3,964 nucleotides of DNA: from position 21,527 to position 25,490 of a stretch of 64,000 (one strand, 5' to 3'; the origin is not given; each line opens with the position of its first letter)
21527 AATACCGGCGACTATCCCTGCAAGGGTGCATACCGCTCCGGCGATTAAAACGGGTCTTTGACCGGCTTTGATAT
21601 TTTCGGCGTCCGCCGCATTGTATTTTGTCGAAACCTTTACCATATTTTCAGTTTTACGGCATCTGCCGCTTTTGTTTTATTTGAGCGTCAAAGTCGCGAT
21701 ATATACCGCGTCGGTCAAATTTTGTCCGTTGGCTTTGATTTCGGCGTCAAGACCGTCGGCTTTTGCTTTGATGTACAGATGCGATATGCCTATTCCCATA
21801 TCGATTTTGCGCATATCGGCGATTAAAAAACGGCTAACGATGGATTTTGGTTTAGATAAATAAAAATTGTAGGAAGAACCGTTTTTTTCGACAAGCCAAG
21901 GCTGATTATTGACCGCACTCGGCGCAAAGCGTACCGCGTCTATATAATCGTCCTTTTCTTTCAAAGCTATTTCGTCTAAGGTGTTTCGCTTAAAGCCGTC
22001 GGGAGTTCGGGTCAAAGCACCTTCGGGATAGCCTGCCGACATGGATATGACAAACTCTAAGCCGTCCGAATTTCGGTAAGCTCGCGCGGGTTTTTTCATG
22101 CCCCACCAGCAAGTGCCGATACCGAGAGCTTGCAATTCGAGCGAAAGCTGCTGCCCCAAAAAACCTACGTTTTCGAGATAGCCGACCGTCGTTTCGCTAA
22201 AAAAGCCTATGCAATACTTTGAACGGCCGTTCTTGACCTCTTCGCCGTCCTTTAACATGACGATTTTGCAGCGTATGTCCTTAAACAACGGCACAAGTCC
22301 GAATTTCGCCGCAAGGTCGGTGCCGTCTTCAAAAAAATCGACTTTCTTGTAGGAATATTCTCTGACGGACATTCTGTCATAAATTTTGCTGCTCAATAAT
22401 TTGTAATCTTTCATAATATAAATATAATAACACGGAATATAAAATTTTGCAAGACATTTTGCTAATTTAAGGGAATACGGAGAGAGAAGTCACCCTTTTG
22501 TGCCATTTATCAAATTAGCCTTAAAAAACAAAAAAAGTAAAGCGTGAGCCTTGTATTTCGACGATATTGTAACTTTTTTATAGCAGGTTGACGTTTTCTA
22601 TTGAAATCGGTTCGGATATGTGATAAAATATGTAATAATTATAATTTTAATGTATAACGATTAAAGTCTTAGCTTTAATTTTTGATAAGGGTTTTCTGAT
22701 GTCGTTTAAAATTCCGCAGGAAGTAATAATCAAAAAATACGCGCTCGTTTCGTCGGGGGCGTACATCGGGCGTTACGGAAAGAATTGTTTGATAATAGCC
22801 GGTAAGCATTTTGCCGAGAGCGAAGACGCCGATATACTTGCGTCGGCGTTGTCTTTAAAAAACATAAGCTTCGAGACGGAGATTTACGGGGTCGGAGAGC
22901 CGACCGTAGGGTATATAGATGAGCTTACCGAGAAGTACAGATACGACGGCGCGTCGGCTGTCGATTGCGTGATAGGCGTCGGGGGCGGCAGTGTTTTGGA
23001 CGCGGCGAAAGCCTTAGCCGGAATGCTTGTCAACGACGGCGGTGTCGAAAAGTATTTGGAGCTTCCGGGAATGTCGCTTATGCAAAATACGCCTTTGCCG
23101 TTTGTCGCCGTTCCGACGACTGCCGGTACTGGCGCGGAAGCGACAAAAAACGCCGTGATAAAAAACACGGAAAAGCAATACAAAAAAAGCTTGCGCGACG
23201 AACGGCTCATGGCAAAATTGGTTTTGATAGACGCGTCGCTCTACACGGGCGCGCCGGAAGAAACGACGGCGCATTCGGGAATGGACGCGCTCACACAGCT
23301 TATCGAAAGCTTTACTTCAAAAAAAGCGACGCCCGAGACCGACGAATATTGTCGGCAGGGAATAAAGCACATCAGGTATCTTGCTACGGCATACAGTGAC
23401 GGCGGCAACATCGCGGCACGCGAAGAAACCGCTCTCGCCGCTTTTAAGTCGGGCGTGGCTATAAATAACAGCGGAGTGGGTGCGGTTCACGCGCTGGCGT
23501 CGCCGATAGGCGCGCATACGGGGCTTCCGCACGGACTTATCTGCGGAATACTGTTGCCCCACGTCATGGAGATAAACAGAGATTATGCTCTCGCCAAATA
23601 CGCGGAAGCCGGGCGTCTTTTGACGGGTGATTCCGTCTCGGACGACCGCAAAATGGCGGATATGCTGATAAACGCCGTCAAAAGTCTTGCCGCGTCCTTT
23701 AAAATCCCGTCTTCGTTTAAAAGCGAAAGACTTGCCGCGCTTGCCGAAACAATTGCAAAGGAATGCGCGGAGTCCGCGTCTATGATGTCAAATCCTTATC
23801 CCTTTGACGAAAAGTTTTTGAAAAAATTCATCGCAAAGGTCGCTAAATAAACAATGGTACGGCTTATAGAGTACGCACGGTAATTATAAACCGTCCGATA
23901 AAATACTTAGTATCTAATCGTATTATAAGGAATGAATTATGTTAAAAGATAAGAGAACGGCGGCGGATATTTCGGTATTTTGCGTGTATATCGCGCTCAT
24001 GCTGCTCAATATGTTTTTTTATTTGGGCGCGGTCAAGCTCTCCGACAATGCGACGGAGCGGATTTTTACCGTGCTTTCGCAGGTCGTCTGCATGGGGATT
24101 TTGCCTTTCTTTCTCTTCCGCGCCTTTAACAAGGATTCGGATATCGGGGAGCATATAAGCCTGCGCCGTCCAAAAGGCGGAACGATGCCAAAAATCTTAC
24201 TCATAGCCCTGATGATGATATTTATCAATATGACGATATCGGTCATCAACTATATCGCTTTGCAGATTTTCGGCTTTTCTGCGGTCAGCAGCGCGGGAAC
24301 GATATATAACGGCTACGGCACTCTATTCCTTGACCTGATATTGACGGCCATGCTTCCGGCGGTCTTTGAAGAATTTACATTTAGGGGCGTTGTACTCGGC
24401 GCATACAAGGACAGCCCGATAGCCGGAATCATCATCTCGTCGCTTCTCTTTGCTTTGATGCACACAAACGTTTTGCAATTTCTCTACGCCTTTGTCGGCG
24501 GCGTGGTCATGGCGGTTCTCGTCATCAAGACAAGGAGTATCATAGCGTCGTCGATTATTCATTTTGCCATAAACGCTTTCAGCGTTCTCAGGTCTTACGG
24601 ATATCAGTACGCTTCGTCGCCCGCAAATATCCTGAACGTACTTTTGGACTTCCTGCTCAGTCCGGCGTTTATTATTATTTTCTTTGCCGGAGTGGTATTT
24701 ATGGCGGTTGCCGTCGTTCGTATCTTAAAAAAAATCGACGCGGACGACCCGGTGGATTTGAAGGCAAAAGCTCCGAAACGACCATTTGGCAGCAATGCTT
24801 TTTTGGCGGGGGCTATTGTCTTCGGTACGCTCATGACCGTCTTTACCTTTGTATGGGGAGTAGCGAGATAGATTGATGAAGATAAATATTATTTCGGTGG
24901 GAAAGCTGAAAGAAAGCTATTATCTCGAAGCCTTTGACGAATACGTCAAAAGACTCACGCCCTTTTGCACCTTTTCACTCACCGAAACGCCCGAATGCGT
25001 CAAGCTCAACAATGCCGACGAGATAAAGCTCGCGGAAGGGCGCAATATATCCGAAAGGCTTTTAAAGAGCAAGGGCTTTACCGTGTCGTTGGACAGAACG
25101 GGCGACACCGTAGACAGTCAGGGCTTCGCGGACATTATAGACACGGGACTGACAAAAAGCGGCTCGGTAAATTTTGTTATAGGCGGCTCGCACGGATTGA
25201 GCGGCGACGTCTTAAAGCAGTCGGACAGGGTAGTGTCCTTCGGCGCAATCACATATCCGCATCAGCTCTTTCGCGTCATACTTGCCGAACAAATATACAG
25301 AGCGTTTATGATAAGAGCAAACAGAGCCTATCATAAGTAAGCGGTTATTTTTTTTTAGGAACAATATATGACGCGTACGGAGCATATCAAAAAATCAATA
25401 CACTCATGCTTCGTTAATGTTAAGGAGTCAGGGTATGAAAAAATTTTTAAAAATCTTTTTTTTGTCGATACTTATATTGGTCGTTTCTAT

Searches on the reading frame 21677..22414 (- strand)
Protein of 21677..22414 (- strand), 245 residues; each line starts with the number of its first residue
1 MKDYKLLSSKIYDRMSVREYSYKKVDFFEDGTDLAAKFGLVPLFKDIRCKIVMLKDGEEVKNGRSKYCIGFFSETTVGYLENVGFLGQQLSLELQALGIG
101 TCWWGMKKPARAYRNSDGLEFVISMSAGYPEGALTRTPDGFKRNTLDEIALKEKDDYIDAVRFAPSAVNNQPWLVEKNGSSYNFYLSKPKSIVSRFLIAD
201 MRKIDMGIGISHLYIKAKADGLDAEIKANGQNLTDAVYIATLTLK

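Call 61: search_protein_families(library=pfam, proteins=[window:21677-22414:-], max_evalue=0.00001)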
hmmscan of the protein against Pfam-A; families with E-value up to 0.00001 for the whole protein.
window:21677-22414:- (245 aa): 2 families
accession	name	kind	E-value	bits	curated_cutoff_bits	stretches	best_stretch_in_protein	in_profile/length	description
PF14512.11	TM1586_NiRdase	-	5.7e-30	105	27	1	10-217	5-215/215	Putative TM nitroreductase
PF00881.29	Nitroreductase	-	1.2e-07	32.6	23.5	0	81-106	117-142/167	Nitroreductase family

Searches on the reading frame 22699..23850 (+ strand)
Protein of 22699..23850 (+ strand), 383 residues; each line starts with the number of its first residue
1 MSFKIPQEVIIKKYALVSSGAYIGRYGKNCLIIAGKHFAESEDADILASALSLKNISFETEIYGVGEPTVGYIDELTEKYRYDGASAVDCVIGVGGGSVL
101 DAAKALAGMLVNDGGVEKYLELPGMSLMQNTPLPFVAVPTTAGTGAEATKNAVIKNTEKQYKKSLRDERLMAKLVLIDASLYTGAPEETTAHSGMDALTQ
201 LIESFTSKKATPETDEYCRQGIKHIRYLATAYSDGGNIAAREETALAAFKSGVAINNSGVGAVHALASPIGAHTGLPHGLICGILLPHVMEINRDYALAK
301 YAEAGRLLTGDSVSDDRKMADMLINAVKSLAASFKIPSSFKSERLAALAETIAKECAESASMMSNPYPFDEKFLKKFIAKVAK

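Call 62: search_protein_families(library=pfam, proteins=[window:22699-23850:+], max_evalue=0.00001)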
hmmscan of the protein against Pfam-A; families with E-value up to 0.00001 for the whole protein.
window:22699-23850:+ (383 aa): 3 families
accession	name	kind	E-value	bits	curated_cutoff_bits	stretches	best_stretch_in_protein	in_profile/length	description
PF00465.25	Fe-ADH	-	5.8e-39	133.8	31.3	1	6-178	1-167/168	Iron-containing alcohol dehydrogenase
PF25137.1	ADH_Fe_C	-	6.9e-34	117.7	27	1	190-375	1-187/194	Fe-containing alcohol dehydrogenase family, C-terminal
PF13685.12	Fe-ADH_2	-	2.3e-07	31.3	28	0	13-108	4-95/149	Iron-containing alcohol dehydrogenase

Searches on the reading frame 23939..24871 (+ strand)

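Call 62: search_protein_families(library=pfam, proteins=[window:23939-24871:+], max_evalue=0.00001)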
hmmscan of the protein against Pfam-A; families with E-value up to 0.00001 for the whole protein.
window:23939-24871:+ (310 aa): 1 family
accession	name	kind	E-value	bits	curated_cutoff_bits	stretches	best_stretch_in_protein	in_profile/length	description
PF02517.21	Rce1-like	-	6.2e-20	71.7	22.4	1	129-214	4-93/93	Type II CAAX prenyl endopeptidase Rce1-like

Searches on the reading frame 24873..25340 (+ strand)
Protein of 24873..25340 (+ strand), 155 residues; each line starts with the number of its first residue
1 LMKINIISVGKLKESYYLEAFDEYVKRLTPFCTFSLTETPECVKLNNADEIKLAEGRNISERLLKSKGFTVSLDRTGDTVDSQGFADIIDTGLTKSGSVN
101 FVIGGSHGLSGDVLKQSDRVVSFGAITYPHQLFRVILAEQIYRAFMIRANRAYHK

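Call 62: search_protein_families(library=pfam, proteins=[window:24873-25340:+], max_evalue=0.00001)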
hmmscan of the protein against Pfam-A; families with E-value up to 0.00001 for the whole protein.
window:24873-25340:+ (155 aa): 1 family
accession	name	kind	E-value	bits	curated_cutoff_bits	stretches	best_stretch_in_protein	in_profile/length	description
PF02590.22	SPOUT_MTase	-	1.7e-44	152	27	1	2-154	1-154/154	Predicted SPOUT methyltransferase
